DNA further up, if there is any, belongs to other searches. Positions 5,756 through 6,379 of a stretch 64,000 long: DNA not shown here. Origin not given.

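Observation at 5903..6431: DUF4160 plus BrnA-like RHH two-gene cassette abutting tRNA-Ala: possible new toxin-antitoxin pairing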

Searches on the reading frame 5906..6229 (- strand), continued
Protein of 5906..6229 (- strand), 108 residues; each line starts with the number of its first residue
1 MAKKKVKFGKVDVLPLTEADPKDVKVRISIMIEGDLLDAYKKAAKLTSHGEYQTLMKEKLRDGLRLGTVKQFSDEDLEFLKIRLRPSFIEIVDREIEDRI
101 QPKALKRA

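Call 40: find_encoding_contigs(protein=P0021, flank=2500, max_places=2)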
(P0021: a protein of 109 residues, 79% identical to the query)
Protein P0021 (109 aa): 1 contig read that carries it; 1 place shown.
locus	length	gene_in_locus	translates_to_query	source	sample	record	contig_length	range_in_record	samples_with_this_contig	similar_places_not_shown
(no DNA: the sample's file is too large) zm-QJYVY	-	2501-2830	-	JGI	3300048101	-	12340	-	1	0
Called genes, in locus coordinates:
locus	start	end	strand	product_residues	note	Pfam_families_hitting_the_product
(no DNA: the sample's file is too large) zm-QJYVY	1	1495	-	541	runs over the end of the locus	-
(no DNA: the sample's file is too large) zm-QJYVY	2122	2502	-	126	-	-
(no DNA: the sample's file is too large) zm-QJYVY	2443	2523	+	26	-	-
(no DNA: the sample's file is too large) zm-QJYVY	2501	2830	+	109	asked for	-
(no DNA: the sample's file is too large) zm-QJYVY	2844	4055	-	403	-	?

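Call 59: predict_structure(alignment_id=A2)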
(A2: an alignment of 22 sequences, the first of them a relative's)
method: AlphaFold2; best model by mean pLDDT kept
length: 108 residues; sequences in the alignment: 22
mean_pLDDT: 57.9   pTM: 0.25
mean pLDDT of the five models: 57.9, 51.5, 48.5, 47.7, 42.7
residues with pLDDT >= 90: 0; 70-90: 24; 50-70: 57; < 50: 27
segments of 3 or more residues with pLDDT < 50: 1-16, 105-108
pLDDT, mean of each block of 10 residues (from residue 1): 43 48 50 55 56 62 54 72 77 70 49
secondary structure, 60 per line:
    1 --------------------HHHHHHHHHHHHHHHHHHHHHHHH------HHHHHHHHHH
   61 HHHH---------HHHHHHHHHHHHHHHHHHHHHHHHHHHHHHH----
elements in order: H21-44 H51-64 H74-104

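Call 69: search_protein_families(library=phrogs, proteins=[P0011, P0036], max_evalue=0.01)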
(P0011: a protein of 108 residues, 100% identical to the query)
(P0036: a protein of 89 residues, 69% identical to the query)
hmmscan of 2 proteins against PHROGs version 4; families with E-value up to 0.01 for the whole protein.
P0011 (108 aa): 0 families

P0036 (89 aa): 0 families

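Call 78: search_dna_similar(query=P0011, collection=plasmids, mode=protein, max_evalue=0.001, max_rows=25)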
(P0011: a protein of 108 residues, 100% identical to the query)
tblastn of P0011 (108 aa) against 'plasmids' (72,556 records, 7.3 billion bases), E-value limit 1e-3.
No match.

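Call 84: search_protein_representatives(alignment_id=A2)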
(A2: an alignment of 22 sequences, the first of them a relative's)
Query: 22 sequences, 98 profile positions. Proteins with E-value up to 0.001 (for the whole library): 729; up to 1e-10: 65; up to 1e-30: 2. The best 150 are listed.
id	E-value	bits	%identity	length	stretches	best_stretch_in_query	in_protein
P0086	2.5e-36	139.9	-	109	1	1-98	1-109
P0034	4.4e-33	129.4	-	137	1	1-96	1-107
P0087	1.3e-29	118.4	-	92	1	5-88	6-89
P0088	3.6e-25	104.1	-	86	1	1-90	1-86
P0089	3.7e-24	100.8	-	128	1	2-73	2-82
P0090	2.0e-23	98.5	-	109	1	1-73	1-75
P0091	7.7e-23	96.6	-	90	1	4-89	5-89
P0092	1.2e-21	92.8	-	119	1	1-78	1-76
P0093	1.1e-20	89.7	-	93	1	1-93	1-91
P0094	3.3e-18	81.7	-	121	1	5-96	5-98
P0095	4.7e-18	81.2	-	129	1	6-68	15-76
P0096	1.3e-17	79.8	-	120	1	4-72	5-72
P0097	6.3e-17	77.6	-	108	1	3-89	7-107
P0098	2.4e-16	75.7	-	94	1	5-89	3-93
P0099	8.6e-16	74.0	-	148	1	5-88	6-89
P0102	5.1e-15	71.5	-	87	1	2-74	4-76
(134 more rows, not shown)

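Call 86: search_dna_similar(query=P0102, collection=plasmids, mode=protein, max_evalue=0.0001, max_rows=25)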
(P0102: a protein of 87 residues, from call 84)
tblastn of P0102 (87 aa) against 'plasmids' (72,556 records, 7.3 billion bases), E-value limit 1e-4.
No match.

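Call 87: search_dna_similar(query=P0098, collection=phages, mode=protein, max_evalue=0.0001, max_rows=25)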
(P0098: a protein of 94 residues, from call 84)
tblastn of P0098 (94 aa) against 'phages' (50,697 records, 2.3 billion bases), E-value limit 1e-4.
No match.

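Call 90: search_protein_families(library=pfam, alignment_id=A5, max_evalue=0.001)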
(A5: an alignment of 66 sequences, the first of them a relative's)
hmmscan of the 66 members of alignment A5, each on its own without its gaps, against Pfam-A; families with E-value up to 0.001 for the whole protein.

A. member 1, P0011 (108 aa): 0 families

B. families by the number of members that match (of 66 scanned): 6 families
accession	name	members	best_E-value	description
PF14384.12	BrnA_antitoxin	53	7.6e-11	BrnA antitoxin of type II toxin-antitoxin system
PF12441.14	CopG_antitoxin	34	1.4e-07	CopG antitoxin of type II toxin-antitoxin system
PF01402.27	RHH_1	3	1.2e-05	Ribbon-helix-helix protein, copG family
PF06825.17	HSBP1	1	2.7e-05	Heat shock factor binding protein 1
PF20605.4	Antitox_RHH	1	9.4e-05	Antitoxin-like ribbon-helix-helix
PF16028.10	SLC3A2_N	1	0.00062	Solute carrier family 3 member 2 N-terminus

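Call 92: find_related_loci(query=A6, collection=viral_contigs, flank=2000)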
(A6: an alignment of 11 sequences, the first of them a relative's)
Query A6 (120 aa) in viral_contigs; peptide patterns used: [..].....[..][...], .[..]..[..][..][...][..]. (x = any residue, [..] = any of these).
29 stretches matched a pattern; 2 encode a relative of the query (tblastn E <= 1e-3); 2 distinct loci.
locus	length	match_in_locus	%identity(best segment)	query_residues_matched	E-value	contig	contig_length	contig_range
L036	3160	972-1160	43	10-74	8e-12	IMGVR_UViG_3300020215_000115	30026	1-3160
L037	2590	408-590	37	2-64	2e-11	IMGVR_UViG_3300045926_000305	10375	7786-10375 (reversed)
